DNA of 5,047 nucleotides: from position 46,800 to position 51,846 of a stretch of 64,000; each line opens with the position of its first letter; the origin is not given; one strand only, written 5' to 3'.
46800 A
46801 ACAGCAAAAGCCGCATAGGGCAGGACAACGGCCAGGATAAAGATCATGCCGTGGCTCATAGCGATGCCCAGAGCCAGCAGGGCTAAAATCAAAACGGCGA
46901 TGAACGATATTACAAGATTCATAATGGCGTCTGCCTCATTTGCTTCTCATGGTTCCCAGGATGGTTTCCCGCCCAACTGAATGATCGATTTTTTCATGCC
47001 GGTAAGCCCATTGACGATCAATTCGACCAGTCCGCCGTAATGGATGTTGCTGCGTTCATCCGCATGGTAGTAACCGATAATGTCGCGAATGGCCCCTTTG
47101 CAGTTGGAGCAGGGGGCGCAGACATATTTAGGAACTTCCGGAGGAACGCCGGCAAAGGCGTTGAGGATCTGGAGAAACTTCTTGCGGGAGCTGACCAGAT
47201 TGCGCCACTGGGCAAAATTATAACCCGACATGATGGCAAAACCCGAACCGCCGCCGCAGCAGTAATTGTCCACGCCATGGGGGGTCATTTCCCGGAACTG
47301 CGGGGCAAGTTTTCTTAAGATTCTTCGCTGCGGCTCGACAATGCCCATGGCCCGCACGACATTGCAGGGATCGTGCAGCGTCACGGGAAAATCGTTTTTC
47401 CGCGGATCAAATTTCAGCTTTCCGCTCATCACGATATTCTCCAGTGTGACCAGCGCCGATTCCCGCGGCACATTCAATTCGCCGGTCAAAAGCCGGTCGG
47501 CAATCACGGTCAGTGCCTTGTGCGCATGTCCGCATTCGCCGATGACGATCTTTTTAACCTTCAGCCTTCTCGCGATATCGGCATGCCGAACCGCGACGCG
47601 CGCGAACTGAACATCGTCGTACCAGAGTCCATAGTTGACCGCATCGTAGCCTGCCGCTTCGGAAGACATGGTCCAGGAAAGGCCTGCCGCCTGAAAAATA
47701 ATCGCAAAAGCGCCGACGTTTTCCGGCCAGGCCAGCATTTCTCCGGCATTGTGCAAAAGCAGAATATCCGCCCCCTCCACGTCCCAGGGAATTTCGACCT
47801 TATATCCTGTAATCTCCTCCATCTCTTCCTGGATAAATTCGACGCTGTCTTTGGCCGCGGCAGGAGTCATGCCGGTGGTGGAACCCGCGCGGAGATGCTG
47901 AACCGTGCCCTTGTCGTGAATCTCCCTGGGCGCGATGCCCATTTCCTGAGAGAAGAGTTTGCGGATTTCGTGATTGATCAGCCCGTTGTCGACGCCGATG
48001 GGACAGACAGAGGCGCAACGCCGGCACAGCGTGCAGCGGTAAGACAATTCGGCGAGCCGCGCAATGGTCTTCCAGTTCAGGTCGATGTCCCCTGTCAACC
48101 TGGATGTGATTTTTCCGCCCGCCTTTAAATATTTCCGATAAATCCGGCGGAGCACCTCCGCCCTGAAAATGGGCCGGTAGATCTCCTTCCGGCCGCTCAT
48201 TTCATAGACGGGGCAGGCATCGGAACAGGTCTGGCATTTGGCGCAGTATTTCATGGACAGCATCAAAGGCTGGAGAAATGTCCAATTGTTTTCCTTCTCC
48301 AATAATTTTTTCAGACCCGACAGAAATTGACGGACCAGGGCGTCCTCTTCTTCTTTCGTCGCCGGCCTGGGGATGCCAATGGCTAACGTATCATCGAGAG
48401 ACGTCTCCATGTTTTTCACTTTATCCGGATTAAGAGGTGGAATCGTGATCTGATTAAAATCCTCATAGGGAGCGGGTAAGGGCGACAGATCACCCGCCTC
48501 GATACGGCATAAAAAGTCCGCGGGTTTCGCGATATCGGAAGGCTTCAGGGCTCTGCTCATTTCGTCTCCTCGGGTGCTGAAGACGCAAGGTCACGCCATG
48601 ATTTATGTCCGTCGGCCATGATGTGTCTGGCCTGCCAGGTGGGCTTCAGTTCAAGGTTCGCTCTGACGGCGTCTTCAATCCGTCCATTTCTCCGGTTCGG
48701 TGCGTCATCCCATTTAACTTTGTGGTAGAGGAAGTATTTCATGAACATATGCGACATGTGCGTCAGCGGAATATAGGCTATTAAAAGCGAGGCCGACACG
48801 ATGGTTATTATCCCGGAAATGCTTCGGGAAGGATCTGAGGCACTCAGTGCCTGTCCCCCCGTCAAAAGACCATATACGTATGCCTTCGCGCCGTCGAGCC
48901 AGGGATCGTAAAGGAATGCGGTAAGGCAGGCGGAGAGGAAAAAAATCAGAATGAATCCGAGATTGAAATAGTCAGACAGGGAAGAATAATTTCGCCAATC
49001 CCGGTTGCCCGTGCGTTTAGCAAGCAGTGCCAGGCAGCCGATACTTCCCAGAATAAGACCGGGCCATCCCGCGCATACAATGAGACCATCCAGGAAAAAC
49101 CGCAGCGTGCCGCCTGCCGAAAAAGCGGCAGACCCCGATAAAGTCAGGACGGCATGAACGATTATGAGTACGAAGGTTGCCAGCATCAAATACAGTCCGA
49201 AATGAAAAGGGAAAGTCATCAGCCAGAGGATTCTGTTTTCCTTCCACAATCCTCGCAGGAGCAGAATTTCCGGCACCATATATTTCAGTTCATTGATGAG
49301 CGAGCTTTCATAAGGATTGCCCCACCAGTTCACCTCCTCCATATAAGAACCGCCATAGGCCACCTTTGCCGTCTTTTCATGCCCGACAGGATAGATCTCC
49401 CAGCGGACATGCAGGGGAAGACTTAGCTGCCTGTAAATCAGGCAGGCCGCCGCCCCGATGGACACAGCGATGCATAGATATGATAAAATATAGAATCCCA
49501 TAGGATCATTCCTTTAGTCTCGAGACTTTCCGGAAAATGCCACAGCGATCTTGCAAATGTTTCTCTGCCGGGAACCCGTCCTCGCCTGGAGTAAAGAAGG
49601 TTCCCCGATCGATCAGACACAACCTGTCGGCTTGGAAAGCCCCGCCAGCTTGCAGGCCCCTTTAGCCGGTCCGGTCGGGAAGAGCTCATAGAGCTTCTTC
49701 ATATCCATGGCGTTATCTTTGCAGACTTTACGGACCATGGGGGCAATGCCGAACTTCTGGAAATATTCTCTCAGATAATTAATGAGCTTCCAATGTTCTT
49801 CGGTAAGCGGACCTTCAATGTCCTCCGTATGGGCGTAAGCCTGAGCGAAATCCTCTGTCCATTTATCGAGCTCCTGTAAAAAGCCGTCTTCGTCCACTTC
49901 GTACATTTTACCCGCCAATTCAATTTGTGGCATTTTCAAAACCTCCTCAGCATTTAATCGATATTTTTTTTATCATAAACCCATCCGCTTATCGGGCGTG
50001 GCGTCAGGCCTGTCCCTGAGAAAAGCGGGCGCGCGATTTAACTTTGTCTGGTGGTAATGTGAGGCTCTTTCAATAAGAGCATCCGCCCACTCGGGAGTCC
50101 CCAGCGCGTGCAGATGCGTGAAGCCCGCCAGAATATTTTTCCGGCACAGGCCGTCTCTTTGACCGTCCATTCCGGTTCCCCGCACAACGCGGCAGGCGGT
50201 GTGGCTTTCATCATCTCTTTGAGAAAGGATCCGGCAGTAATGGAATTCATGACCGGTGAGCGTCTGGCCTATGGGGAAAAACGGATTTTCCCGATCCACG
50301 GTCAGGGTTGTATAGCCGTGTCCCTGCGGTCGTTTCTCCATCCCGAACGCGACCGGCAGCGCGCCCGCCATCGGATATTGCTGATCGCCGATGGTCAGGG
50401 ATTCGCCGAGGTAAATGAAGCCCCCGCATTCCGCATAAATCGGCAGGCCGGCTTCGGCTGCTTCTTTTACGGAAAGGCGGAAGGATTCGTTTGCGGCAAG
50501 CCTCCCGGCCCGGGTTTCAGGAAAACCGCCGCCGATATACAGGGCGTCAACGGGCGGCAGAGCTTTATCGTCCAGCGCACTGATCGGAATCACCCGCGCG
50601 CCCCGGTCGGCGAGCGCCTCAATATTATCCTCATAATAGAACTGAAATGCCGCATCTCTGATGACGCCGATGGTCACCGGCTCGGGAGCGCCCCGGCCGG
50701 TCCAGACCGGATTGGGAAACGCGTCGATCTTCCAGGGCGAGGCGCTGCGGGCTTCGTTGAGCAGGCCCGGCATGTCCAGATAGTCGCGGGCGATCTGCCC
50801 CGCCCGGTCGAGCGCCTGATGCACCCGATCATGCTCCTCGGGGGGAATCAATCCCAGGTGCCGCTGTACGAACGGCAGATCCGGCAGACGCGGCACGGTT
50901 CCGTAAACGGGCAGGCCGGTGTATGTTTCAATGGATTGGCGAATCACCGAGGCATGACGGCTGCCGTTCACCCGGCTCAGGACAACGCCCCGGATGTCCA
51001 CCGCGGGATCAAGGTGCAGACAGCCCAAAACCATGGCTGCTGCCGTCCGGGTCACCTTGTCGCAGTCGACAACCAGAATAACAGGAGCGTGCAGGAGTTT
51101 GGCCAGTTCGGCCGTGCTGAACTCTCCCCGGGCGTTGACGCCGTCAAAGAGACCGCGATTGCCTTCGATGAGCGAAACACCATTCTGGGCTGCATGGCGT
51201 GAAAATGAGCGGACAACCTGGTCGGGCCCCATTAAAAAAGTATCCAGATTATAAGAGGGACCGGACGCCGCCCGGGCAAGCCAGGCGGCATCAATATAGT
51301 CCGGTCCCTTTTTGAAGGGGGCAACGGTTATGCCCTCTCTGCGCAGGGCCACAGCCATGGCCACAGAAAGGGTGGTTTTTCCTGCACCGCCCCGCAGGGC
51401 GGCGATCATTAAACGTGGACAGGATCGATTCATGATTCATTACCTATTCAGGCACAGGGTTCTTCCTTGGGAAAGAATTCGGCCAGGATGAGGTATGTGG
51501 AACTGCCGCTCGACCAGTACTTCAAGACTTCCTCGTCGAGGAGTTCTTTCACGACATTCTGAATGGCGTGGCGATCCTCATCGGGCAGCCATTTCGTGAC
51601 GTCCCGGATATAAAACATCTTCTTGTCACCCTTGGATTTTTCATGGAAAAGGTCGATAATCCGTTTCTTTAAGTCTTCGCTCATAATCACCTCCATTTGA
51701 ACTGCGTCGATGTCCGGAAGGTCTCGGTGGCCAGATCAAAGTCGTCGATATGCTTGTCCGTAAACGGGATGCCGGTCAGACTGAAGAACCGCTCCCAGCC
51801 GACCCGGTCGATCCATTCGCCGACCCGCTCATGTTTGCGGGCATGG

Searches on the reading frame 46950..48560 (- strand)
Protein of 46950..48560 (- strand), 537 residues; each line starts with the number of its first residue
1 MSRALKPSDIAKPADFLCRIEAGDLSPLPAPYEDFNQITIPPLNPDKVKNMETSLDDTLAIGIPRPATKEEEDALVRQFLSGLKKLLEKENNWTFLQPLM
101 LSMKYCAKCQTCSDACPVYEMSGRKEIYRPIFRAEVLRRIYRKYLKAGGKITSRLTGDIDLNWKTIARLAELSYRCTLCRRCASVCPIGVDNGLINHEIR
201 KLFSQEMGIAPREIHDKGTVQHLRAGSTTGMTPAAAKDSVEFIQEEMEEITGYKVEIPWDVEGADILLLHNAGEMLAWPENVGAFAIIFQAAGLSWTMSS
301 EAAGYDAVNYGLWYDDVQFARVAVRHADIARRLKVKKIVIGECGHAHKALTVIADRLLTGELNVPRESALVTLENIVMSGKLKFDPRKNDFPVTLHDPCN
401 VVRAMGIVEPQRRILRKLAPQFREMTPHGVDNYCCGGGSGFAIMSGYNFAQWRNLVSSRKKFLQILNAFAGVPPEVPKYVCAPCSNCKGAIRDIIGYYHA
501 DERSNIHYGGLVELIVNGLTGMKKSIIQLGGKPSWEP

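Call 42: search_protein_families(library=ncbifam, proteins=[window:46950-48560:-], max_evalue=0.000001)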
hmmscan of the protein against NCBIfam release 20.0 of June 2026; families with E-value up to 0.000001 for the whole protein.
window:46950-48560:- (537 aa): 6 families
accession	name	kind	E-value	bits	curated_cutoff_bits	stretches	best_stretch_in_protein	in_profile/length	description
NF045796.1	DsrK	equivalog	6.2e-103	344.8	400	1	75-500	19-425/453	sulfate reduction electron transfer complex DsrMKJOP subunit DsrK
NF045711.1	sulf_resp_HmcF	equivalog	1.2e-61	208.9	750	1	100-503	56-437/457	sulfate respiration complex iron-sulfur protein HmcF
NF045724.1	ferredox_TmcB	equivalog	1e-60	205.5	735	1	101-501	38-414/430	electron transfer complex ferredoxin TmcB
NF045670.1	quin_L_LdhH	equivalog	1.5e-12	46.6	800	0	382-443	591-649/706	L-lactate dehydrogenase (quinone) large subunit LdhH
NF004898.0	PRK06259.1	equivalog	2.5e-10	39.6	385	1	385-462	371-443/488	fumarate reductase (CoM/CoB) subunit TfrB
NF008369.0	PRK11168.1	equivalog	8.2e-08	31.5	278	0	175-207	59-91/401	anaerobic glycerol-3-phosphate dehydrogenase subunit C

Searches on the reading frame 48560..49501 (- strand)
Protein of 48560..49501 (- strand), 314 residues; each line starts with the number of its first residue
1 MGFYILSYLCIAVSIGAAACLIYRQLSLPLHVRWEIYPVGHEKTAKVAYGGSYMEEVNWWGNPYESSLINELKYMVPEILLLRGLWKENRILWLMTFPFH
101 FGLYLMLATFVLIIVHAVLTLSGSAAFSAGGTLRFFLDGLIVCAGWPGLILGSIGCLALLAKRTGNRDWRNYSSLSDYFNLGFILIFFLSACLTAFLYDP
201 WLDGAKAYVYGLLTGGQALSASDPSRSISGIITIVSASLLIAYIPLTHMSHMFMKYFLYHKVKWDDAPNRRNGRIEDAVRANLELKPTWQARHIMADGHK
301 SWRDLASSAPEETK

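Call 42: search_protein_families(library=ncbifam, proteins=[window:48560-49501:-], max_evalue=0.000001)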
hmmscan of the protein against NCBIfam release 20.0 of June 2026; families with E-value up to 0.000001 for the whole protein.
window:48560-49501:- (314 aa): 0 families

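Call 52: search_protein_families(library=pfam, proteins=[window:48560-49501:-], max_evalue=0.001)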
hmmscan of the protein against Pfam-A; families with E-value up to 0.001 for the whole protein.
window:48560-49501:- (314 aa): 1 family
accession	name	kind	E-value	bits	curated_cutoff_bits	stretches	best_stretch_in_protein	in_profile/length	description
PF02665.19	Nitrate_red_gam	-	0.00067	19.8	22.9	1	88-259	40-206/217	Nitrate reductase gamma subunit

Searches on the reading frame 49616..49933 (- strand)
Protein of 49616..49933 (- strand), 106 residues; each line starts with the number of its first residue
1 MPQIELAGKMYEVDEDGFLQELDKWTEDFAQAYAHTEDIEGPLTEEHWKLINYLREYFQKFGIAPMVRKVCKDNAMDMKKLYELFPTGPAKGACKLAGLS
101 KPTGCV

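Call 51: search_protein_families(library=ncbifam, proteins=[window:49616-49933:-], max_evalue=1e-8)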
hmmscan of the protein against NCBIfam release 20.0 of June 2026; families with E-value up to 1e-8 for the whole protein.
window:49616-49933:- (106 aa): 2 families
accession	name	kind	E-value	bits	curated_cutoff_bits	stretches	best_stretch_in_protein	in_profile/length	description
TIGR03342.1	dsrC_tusE_dsvC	subfamily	5.7e-33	113.5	53.5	1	5-106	2-108/108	TusE/DsrC/DsvC family sulfur relay protein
NF008562.0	PRK11508.1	equivalog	9.2e-21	74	191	1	6-106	4-109/109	sulfurtransferase TusE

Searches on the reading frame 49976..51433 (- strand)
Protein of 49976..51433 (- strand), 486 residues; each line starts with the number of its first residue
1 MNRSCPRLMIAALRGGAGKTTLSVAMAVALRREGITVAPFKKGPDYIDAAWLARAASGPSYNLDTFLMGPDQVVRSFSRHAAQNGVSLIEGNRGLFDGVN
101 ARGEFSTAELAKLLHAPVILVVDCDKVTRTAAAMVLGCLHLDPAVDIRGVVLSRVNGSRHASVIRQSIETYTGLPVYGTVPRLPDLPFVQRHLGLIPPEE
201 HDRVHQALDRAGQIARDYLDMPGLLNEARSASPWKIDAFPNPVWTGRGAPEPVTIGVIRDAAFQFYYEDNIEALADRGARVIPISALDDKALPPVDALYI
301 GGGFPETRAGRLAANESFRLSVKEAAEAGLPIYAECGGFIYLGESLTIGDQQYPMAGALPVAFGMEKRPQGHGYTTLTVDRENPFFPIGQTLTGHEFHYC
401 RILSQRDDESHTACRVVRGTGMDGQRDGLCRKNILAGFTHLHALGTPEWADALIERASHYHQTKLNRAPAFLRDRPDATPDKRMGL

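Call 51: search_protein_families(library=ncbifam, proteins=[window:49976-51433:-], max_evalue=1e-8)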
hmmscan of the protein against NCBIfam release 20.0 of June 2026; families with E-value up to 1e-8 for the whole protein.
window:49976-51433:- (486 aa): 7 families
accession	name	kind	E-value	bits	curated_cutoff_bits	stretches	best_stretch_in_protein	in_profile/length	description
NF002204.1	PRK01077.1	equivalog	2.3e-128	428.7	254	1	5-442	1-419/420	cobyrinic acid a,c-diamide synthase CobB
TIGR00379.1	cobB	subfamily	3.7e-125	418.4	261.4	1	7-457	1-447/449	cobyrinic/hydrogenobyrinic acid a,c-diamide synthase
NF033195.1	F430_CfbB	exception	4.6e-122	408.1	560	1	7-454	1-450/451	Ni-sirohydrochlorin a,c-diamide synthase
NF053748.1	bifunc_CobBC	exception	3.8e-97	326.5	950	1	6-468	2-454/797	bifunctional hydrogenobyrinic acid a,c-diamide synthase/histidinol phosphate aminotransferase CobBC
NF010471.0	PRK13896.1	equivalog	2.9e-74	250.6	693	1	9-444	5-422/433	cobyrinic acid a,c-diamide synthase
NF001989.1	PRK00784.1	equivalog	5.3e-14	51.8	273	0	71-185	111-227/480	cobyric acid synthase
TIGR00313.1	cobQ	equivalog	2.6e-09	36.4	309.9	0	86-184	125-225/477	cobyric acid synthase CobQ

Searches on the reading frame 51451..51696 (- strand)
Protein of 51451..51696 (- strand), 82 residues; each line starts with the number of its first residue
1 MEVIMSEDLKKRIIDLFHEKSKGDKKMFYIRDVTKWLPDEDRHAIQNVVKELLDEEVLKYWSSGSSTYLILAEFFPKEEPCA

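Call 51: search_protein_families(library=ncbifam, proteins=[window:51451-51696:-], max_evalue=1e-8)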
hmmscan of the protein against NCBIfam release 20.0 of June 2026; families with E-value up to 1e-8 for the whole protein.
window:51451-51696:- (82 aa): 0 families

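Call 52: search_protein_families(library=pfam, proteins=[window:51451-51696:-], max_evalue=0.001)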
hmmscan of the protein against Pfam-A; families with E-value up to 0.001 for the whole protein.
window:51451-51696:- (82 aa): 1 family
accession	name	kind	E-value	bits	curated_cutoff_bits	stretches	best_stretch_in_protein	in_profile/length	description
PF08679.17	DsrD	-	1.7e-16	60.7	24.2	1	9-70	1-61/65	Dissimilatory sulfite reductase D (DsrD)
